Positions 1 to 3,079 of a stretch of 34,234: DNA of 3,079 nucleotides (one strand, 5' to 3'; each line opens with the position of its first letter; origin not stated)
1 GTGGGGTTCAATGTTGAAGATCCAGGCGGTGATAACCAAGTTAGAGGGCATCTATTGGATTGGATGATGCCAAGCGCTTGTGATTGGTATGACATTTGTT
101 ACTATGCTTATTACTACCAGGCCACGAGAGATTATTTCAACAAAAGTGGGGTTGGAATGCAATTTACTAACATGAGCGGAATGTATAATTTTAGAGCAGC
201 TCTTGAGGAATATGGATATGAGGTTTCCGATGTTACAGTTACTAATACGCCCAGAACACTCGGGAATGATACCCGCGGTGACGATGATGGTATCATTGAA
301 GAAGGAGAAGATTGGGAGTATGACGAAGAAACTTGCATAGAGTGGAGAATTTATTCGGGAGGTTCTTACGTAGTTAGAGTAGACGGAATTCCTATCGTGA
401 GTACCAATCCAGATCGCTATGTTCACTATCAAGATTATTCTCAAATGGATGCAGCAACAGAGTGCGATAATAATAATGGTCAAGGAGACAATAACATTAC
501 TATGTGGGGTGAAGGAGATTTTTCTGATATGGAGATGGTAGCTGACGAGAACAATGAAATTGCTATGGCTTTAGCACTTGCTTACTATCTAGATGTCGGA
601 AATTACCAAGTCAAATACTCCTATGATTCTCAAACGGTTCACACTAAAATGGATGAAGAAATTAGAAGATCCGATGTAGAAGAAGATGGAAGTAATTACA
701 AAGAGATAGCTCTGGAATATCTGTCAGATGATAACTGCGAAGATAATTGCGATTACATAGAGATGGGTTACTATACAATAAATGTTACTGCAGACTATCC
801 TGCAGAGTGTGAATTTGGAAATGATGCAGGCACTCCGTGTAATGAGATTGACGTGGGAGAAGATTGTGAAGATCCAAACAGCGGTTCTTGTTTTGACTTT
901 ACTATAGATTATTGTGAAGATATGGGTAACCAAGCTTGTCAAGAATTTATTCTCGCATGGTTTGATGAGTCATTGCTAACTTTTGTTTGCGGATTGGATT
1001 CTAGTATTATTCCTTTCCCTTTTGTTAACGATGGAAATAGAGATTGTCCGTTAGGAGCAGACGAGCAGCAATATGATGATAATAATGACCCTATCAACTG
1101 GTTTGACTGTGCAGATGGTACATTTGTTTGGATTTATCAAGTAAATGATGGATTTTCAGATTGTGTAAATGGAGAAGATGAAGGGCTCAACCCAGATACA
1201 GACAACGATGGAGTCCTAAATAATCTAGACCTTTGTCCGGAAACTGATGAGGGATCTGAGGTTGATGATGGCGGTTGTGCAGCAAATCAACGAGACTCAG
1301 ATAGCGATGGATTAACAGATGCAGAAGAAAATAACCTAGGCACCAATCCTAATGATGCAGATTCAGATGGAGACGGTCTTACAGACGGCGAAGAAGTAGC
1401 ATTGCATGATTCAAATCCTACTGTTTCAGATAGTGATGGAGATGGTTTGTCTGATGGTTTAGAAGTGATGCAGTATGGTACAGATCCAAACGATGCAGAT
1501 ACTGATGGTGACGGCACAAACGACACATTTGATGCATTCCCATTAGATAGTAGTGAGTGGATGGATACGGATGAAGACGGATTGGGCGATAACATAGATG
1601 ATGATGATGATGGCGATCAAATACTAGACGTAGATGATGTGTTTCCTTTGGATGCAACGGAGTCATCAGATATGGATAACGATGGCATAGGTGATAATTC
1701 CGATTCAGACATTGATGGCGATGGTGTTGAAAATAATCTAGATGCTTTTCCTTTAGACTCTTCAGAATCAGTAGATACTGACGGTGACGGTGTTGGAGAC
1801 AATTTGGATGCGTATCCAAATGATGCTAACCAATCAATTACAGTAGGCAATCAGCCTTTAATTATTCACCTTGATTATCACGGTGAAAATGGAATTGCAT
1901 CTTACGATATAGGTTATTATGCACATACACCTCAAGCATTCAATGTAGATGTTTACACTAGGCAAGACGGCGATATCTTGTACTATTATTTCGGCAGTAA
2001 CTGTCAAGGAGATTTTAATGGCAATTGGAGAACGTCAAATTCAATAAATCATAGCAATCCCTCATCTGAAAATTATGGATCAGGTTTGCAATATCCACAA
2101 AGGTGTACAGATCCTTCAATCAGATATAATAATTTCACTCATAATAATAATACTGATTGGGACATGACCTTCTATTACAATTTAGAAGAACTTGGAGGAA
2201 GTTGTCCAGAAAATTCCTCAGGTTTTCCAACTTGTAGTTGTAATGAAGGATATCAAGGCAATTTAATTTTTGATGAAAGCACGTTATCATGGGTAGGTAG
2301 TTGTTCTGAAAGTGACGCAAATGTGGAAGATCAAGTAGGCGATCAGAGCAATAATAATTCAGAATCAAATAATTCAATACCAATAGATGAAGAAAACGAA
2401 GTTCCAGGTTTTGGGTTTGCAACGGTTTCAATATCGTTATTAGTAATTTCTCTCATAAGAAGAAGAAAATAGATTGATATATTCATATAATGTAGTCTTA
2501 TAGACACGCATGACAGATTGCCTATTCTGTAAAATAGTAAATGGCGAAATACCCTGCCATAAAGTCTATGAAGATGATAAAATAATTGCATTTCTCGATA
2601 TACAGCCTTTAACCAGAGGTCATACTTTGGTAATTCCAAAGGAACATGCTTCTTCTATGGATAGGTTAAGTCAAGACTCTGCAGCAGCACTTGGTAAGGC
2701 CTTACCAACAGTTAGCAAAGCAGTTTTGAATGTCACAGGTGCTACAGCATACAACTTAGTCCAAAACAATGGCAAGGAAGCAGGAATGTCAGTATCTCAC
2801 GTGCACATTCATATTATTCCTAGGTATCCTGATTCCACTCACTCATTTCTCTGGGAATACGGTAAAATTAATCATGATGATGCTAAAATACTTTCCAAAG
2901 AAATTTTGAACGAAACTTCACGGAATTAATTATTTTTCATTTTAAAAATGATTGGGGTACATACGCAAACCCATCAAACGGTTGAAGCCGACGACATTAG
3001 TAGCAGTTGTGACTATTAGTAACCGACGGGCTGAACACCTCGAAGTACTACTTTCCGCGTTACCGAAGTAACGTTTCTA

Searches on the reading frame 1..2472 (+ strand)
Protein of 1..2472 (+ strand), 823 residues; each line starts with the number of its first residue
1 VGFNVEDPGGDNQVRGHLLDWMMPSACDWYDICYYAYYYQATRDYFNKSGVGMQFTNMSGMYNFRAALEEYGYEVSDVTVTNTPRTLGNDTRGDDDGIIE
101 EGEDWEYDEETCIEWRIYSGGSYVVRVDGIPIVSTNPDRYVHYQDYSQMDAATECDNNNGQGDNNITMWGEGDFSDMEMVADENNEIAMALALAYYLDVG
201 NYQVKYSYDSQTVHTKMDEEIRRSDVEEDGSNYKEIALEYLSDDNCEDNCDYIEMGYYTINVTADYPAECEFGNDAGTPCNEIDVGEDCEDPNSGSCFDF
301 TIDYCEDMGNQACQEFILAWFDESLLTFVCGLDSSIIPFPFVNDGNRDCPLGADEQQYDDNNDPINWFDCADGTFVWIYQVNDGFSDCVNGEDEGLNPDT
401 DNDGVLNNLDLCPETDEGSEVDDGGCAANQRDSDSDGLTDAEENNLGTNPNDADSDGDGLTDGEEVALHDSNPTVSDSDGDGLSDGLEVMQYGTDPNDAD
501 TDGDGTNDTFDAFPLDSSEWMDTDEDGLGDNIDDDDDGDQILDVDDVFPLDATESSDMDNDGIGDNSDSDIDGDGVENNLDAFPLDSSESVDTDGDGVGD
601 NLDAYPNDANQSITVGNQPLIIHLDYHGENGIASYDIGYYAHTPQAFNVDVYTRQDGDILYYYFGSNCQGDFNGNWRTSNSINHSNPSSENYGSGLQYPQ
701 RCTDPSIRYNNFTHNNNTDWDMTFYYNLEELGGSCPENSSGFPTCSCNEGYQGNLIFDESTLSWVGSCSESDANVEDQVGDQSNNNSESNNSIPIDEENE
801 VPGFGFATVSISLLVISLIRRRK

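Call 10: search_protein_families(library=pfam, proteins=[window:1-2472:+], max_evalue=0.001)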
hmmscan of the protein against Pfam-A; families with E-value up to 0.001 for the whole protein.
window:1-2472:+ (823 aa): 2 families
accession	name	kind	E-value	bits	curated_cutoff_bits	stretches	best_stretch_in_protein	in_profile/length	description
PF18884.5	TSP3_bac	-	2.1e-15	56.6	25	3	477-499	1-22/22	Bacterial TSP3 repeat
PF02412.23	TSP_3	-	9.3e-05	22.5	25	1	557-582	2-27/36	Thrombospondin type 3 repeat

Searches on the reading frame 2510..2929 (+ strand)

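Call 10: search_protein_families(library=pfam, proteins=[window:2510-2929:+], max_evalue=0.001)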
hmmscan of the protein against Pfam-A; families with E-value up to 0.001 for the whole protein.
window:2510-2929:+ (139 aa): 2 families
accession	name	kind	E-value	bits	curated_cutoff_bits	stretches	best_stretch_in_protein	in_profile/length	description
PF01230.28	HIT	-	2.2e-27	96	21.5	1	12-107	2-97/98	HIT domain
PF11969.13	DcpS_C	-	2e-18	67.4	24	1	4-104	2-101/114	Scavenger mRNA decapping enzyme C-term binding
